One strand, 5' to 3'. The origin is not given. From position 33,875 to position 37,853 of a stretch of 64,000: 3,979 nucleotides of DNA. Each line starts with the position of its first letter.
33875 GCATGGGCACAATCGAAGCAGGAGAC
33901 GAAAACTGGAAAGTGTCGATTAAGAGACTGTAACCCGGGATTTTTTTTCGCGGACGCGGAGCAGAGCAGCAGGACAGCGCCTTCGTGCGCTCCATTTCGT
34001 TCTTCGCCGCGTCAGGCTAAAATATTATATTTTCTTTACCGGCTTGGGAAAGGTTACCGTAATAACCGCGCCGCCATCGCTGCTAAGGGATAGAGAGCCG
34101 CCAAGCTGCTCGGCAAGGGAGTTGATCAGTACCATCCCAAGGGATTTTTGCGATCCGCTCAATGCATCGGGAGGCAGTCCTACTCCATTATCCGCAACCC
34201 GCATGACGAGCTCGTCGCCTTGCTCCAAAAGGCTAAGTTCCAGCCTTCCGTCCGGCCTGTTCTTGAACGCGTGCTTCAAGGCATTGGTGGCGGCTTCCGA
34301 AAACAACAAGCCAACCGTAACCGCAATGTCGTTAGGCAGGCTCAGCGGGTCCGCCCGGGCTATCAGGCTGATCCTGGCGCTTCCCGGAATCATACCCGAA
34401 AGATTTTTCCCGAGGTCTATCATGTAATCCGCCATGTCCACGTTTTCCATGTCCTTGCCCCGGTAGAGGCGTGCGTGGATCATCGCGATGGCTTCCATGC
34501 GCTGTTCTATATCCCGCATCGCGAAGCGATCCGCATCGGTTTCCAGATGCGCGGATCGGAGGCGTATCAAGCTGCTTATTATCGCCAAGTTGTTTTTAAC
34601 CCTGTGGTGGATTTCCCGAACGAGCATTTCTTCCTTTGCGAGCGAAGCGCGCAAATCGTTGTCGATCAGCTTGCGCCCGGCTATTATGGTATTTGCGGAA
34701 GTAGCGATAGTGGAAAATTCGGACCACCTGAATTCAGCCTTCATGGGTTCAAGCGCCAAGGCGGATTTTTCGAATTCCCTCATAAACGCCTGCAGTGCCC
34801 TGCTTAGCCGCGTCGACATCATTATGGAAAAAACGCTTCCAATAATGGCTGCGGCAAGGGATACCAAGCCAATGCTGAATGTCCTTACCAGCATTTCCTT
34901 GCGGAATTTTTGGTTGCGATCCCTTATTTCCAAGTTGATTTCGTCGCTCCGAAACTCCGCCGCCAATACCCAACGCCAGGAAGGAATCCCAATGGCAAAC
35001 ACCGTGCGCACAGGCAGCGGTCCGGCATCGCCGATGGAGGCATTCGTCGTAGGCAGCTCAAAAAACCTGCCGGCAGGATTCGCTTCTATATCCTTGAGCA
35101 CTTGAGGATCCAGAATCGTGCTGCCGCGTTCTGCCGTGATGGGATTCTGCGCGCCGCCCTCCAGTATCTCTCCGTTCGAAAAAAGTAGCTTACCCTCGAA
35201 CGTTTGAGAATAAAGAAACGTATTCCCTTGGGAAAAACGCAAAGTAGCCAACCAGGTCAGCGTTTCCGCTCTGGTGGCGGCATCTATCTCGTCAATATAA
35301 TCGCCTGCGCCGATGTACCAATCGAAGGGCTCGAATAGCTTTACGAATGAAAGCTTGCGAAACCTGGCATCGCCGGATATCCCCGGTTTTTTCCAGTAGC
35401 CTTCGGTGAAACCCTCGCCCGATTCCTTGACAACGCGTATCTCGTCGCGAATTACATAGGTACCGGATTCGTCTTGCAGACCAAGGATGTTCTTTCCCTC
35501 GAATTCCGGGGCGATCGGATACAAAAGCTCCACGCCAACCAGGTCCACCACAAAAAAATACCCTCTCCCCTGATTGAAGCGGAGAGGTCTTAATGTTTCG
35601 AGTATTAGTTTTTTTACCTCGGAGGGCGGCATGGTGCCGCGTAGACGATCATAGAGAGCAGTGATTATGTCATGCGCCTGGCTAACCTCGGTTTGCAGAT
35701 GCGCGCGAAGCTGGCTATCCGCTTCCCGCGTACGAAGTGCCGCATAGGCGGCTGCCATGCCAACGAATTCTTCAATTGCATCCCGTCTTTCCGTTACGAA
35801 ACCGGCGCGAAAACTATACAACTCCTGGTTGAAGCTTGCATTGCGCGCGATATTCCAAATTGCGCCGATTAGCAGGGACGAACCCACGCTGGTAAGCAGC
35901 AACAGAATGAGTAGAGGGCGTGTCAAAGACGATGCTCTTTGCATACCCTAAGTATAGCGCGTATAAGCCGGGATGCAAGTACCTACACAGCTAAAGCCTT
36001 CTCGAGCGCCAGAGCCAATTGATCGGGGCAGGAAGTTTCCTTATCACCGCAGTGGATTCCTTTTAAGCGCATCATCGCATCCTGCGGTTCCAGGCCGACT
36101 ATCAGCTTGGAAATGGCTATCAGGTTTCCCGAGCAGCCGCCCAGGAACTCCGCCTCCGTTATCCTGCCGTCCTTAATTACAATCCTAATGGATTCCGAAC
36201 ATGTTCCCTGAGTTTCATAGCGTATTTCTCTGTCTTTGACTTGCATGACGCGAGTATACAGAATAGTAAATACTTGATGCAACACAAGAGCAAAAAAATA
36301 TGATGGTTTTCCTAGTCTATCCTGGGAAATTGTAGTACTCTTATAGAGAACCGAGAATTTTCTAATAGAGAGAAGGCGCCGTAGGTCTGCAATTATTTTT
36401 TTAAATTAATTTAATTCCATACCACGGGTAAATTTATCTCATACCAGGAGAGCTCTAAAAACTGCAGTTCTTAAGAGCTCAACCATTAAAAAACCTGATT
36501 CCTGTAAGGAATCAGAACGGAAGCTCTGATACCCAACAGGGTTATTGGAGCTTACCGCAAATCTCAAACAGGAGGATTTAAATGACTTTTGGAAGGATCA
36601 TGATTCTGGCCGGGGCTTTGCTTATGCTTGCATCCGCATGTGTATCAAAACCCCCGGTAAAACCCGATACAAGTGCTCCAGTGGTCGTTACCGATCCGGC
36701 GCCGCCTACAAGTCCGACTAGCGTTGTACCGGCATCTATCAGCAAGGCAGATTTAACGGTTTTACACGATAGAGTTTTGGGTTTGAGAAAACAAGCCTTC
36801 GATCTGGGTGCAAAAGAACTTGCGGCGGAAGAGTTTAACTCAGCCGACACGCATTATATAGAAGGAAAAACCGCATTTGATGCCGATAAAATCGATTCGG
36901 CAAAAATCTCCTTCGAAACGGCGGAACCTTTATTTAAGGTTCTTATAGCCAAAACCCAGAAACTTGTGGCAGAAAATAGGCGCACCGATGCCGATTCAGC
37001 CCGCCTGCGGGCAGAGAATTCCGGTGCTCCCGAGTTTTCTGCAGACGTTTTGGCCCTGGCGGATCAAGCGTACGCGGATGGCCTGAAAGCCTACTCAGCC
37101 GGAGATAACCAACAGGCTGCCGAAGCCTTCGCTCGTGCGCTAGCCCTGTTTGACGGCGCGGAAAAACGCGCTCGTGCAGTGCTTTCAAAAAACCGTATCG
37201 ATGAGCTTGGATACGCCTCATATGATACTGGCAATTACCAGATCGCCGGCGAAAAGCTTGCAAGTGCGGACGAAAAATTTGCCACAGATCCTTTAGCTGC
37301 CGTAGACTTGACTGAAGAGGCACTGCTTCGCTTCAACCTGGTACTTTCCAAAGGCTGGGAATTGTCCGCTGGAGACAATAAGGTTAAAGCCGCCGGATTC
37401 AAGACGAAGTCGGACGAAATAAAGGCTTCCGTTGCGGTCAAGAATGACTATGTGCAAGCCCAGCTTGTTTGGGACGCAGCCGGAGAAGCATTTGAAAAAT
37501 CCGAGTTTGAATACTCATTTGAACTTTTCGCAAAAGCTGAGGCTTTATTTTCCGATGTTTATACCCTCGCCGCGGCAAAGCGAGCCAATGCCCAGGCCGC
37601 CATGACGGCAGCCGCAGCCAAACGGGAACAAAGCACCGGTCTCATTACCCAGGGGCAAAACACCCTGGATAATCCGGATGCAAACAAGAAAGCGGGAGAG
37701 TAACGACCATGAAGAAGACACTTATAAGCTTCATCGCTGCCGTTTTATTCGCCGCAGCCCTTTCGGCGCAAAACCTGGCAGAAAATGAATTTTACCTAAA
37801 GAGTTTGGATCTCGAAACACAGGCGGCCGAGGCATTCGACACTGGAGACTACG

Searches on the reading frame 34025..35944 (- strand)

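Call 9: search_protein_families(library=pfam, proteins=[window:34025-35944:-])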
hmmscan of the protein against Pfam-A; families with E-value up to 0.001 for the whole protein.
window:34025-35944:- (639 aa): 7 families
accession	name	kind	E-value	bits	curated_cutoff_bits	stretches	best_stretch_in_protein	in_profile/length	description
PF08269.17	dCache_2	-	3e-57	194.5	26.5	1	36-337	3-298/298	Cache domain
PF17200.10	sCache_2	-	1.3e-33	116.5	25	1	78-225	4-150/155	Single Cache domain 2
PF07568.18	HisKA_2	-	5.7e-23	81.3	22.3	1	444-516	1-73/76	Histidine kinase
PF02518.31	HATPase_c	-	2e-13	51.2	26.4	1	545-635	7-110/111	Histidine kinase-, DNA gyrase B-, and HSP90-like ATPase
PF13581.12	HATPase_c_2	-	2.6e-10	40.8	27.4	1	536-631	24-126/127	Histidine kinase-like ATPase domain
PF17201.10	Cache_3-Cache_2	-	5.4e-10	39.5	27.7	1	118-225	195-294/299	Cache 3/Cache 2 fusion domain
PF07536.20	HWE_HK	-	2.6e-07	31.7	22.8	1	444-497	1-52/83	HWE histidine kinase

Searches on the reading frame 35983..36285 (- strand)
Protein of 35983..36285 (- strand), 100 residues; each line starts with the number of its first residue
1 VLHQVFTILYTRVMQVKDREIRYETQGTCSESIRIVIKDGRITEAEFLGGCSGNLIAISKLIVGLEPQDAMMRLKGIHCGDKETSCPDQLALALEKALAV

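Call 9: search_protein_families(library=pfam, proteins=[window:35983-36285:-])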
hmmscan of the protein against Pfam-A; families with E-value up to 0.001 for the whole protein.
window:35983-36285:- (100 aa): 1 family
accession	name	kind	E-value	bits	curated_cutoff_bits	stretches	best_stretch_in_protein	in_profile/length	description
PF12637.14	TSCPD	-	2.7e-23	82.5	22.8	1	22-98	2-88/88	TSCPD domain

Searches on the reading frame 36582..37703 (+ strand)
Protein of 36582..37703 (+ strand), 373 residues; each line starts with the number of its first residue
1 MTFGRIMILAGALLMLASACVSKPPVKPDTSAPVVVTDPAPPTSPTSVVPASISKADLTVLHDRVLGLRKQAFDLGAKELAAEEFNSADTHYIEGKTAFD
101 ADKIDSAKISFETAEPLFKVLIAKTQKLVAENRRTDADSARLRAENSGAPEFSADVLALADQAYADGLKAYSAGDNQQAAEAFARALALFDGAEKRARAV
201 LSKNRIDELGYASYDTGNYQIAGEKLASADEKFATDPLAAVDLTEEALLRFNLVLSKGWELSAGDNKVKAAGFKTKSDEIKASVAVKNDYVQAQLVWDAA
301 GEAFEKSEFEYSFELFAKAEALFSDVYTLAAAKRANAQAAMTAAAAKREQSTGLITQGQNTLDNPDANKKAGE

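Call 9: search_protein_families(library=pfam, proteins=[window:36582-37703:+])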
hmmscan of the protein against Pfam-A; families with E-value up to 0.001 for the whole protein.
window:36582-37703:+ (373 aa): 0 families

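Call 29: find_encoding_contigs(protein=window:36582-37703:+, flank=3000, max_places=6)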
Protein window:36582-37703:+ (373 aa): 2 contigs read that carry it; 2 places shown.
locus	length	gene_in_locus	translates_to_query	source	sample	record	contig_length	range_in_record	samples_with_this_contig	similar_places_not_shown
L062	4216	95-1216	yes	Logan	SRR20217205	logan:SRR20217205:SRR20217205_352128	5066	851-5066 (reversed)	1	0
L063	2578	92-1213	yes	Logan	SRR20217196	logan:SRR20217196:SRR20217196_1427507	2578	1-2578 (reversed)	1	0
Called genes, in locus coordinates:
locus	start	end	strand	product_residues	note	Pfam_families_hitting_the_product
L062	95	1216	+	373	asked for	-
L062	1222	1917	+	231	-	-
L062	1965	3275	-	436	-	PF02127:Peptidase_M18, PF05343:Peptidase_M42 (faint)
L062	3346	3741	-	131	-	PF13411:MerR_1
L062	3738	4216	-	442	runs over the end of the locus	?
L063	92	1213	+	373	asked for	-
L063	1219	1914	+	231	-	-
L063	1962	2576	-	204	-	?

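Call 30: find_homologous_proteins(query=window:36582-37703:+)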
Query window:36582-37703:+ (373 aa): 15 proteins with E <= 0.001 among 8000 candidates.
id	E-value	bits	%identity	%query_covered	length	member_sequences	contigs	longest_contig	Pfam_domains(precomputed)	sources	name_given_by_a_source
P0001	2.1e-230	782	100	100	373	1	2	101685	-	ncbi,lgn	-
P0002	5.5e-150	517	67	100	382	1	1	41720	-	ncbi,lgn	-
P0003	7.7e-114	399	62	76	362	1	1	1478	-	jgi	jgi:hypothetical protein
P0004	1.1e-73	267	45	99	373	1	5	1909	-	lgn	-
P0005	2.3e-71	259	45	88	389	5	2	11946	-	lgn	-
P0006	2.7e-70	256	46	91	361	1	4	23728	-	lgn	-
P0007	4.2e-68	248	42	97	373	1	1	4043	-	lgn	-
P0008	1.3e-65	240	45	88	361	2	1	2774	-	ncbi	-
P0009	6.1e-62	228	38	97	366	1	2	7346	-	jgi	jgi:hypothetical protein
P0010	6.4e-56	208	39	98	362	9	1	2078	PF07719.24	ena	-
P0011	7.1e-55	205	41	74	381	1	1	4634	-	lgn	-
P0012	3.2e-52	196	43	70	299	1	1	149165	-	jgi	jgi:hypothetical protein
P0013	1.2e-31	129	33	88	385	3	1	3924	-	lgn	-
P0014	1.8e-25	108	30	75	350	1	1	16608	PF04212.25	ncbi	-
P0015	4.1e-8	51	34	26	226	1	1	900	-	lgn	-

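Call 31: find_encoding_contigs(protein=P0002, flank=4000, max_places=3)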
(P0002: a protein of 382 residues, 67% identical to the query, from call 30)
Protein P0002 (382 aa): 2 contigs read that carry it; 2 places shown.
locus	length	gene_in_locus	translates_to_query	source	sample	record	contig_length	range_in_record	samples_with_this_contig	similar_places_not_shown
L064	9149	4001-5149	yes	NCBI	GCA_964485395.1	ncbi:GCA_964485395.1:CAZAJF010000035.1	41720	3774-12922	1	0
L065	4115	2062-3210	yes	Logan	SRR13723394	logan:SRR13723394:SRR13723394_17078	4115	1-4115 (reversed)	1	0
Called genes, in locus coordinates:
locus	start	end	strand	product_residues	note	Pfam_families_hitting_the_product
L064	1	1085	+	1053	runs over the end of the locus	PF00133:tRNA-synt_1, PF09334:tRNA-synt_1g (weak), PF08264:Anticodon_1, PF19302:DUF5915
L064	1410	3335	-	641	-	PF00496:SBP_bac_5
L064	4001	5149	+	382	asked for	-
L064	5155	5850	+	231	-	-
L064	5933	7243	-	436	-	PF02127:Peptidase_M18, PF05343:Peptidase_M42 (faint)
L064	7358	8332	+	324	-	PF01757:Acyl_transf_3 (weak), PF07786:HGSNAT_cat, PF16401:DUF5009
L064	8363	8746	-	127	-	PF00376:MerR (faint), PF13411:MerR_1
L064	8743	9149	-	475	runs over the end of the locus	PF03193:RsgA_GTPase (faint), PF01926:MMR_HSR1, PF02421:FeoB_N, PF00009:GTP_EFTU, PF01926:MMR_HSR1, PF02421:FeoB_N, PF04548:AIG1 (weak), PF14714:KH_dom-like, +4 more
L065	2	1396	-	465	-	?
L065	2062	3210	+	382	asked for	-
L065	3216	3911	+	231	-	-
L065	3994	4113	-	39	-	?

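Call 32: find_encoding_contigs(protein=P0006, flank=4000, max_places=3)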
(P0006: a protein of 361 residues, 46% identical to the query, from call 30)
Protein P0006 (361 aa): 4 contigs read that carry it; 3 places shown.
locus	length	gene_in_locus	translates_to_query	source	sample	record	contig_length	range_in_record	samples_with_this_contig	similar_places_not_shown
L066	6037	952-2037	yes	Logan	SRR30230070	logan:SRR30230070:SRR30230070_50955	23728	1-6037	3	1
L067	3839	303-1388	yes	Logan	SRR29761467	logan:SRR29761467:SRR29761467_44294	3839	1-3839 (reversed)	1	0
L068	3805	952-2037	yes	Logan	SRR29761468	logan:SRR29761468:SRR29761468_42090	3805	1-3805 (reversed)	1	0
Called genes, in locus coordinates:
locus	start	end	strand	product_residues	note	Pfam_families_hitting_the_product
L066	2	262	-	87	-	?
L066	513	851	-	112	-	PF12637:TSCPD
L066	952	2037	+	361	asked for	-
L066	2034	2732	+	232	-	-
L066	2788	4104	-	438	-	PF02127:Peptidase_M18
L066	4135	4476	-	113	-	PF13411:MerR_1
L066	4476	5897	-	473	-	PF03193:RsgA_GTPase (faint), PF01926:MMR_HSR1, PF02421:FeoB_N, PF00009:GTP_EFTU, PF01926:MMR_HSR1, PF02421:FeoB_N, PF04548:AIG1 (weak), PF14714:KH_dom-like, +4 more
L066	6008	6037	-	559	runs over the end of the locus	PF05524:PEP-utilisers_N, PF00391:PEP-utilizers, PF02896:PEP-utilizers_C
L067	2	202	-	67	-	?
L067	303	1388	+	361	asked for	-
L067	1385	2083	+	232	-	-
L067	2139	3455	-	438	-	PF02127:Peptidase_M18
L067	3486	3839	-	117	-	?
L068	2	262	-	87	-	?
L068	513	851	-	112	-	PF12637:TSCPD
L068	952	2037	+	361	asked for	-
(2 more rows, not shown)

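Call 33: find_encoding_contigs(protein=P0005, flank=4000, max_places=3)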
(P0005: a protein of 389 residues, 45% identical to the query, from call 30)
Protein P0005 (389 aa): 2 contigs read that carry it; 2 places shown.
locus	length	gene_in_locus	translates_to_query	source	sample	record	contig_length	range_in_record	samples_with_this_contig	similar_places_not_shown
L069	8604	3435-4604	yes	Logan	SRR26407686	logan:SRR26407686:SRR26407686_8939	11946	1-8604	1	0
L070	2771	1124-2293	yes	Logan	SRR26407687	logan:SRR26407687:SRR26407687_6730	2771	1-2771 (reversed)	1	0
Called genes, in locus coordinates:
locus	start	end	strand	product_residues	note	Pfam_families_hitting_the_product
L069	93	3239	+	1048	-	PF00133:tRNA-synt_1, PF09334:tRNA-synt_1g (weak), PF08264:Anticodon_1, PF19302:DUF5915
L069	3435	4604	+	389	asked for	-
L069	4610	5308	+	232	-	-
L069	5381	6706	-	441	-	PF02127:Peptidase_M18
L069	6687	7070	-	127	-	PF13411:MerR_1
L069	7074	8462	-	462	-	PF03193:RsgA_GTPase (faint), PF01926:MMR_HSR1, PF02421:FeoB_N, PF00009:GTP_EFTU, PF01926:MMR_HSR1, PF02421:FeoB_N, PF04548:AIG1 (weak), PF14714:KH_dom-like, +6 more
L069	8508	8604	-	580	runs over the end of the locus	PF05524:PEP-utilisers_N, PF00391:PEP-utilizers, PF02896:PEP-utilizers_C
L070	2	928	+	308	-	?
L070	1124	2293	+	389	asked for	-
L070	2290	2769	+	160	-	?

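Call 42: list_cluster_members(proteins=[P0001])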
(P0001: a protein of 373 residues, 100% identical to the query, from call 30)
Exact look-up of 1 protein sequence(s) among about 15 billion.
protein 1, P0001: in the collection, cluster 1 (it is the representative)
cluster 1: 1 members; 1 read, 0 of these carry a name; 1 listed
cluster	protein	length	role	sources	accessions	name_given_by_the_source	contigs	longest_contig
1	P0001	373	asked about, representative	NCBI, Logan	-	-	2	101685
